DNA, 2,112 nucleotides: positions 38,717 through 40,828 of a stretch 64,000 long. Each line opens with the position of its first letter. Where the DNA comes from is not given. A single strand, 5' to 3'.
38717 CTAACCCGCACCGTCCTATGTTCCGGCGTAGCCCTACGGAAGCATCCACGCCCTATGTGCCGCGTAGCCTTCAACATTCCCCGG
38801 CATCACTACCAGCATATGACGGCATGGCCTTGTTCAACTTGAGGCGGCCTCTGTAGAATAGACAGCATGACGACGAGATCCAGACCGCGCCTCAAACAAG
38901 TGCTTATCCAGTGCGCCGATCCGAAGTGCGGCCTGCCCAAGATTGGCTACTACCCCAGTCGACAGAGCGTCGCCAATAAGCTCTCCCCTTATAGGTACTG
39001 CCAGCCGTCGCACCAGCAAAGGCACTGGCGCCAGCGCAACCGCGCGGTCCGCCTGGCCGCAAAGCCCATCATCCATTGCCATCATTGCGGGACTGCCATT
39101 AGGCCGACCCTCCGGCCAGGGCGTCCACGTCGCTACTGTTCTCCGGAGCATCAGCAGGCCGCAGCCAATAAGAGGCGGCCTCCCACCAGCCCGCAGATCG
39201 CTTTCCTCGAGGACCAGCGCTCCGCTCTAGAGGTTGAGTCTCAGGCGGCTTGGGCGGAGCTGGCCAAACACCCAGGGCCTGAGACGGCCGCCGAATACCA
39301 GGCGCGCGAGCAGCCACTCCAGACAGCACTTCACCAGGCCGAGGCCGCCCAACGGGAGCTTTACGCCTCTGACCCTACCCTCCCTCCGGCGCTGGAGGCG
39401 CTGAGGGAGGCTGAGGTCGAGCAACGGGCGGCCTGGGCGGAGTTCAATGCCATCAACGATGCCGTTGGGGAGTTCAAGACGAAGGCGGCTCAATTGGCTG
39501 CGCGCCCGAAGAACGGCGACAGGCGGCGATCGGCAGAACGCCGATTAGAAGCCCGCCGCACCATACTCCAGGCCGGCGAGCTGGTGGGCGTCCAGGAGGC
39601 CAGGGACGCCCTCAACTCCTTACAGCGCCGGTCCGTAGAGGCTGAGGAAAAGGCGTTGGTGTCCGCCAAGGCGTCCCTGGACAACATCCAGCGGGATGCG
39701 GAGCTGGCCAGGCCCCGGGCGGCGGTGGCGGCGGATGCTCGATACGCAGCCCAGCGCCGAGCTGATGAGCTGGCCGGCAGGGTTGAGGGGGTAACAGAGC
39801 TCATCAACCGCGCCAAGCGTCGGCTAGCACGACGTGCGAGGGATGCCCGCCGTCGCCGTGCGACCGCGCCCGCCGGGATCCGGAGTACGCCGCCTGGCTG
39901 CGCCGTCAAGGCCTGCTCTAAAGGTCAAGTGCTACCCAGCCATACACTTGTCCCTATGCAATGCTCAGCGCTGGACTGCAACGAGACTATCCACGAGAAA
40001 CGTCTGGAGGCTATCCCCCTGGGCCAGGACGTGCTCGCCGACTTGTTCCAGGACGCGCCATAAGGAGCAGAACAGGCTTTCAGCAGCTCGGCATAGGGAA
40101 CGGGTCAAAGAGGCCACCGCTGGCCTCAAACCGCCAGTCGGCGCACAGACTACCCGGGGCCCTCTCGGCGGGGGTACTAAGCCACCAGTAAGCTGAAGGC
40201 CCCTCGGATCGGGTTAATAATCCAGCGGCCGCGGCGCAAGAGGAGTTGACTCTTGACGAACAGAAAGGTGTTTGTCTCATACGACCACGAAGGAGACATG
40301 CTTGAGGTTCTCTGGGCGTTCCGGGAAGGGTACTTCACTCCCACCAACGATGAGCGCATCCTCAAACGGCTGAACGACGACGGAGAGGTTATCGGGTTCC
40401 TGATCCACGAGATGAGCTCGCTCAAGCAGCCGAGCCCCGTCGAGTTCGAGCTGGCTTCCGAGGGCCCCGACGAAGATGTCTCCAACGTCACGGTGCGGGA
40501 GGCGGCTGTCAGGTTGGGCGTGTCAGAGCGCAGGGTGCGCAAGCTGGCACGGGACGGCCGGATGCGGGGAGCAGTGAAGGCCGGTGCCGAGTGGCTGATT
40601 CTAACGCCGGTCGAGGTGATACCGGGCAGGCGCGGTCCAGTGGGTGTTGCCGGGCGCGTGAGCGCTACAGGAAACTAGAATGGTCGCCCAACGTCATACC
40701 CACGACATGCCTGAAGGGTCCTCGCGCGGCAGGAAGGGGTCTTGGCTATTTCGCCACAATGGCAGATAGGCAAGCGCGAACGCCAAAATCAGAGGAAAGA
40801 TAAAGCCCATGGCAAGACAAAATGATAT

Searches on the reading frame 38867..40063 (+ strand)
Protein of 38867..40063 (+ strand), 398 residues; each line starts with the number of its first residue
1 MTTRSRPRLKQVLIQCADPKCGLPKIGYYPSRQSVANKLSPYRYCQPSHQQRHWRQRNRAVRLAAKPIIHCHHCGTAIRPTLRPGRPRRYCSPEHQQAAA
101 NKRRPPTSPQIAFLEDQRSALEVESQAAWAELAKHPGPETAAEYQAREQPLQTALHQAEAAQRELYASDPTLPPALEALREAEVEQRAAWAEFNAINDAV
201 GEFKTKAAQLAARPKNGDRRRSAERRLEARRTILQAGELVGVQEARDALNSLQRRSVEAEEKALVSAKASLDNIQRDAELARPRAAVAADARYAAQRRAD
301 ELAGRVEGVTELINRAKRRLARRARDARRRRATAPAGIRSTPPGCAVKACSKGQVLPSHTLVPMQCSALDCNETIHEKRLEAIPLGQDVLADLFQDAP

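Call 3: search_protein_families(library=pfam, proteins=[window:38867-40063:+], max_evalue=0.1)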
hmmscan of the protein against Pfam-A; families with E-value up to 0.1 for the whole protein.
window:38867-40063:+ (398 aa): 2 families
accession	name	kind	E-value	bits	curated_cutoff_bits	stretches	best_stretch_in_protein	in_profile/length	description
PF01753.24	zf-MYND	-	0.0096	16.4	22.7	0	71-100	1-32/39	MYND finger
PF24463.1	DUF7577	-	0.093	12.8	28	0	69-81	3-15/27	Domain of unknown function (DUF7577)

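Call 46: search_protein_families(library=phrogs, proteins=[window:38867-40063:+], max_evalue=0.01)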
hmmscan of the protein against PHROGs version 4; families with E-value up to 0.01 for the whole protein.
window:38867-40063:+ (398 aa): 0 families

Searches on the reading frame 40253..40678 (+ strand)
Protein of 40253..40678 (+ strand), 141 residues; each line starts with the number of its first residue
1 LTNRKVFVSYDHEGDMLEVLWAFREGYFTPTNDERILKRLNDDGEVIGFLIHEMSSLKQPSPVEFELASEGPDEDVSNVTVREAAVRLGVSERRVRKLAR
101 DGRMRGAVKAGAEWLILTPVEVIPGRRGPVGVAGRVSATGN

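Call 3: search_protein_families(library=pfam, proteins=[window:40253-40678:+], max_evalue=0.1)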
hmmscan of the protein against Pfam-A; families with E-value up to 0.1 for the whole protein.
window:40253-40678:+ (141 aa): 8 families
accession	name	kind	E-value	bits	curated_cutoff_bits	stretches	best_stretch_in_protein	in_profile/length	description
PF12728.13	HTH_17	-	8e-06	26.5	27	1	80-116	3-38/51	Helix-turn-helix domain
PF21531.3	Rv2175c_wHTH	-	0.00055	20.3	27.1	1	73-104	10-41/57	DNA-binding protein Rv2175c, wHTH domain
PF04545.22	Sigma70_r4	-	0.0033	17.4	24.1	1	79-104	21-46/50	Sigma-70, region 4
PF13384.12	HTH_23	-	0.011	16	24.6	1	79-98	18-37/50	Homeodomain-like domain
PF08281.18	Sigma70_r4_2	-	0.014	15.4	25.7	1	76-104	24-52/54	Sigma-70, region 4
PF13338.12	AbiEi_4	-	0.026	15.1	25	1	79-103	14-37/49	Transcriptional regulator, AbiEi antitoxin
PF13551.12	HTH_29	-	0.035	14.6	28.1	0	74-101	10-35/64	Winged helix-turn helix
PF13518.12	HTH_28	-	0.086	13.4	25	0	78-99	12-33/52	Helix-turn-helix domain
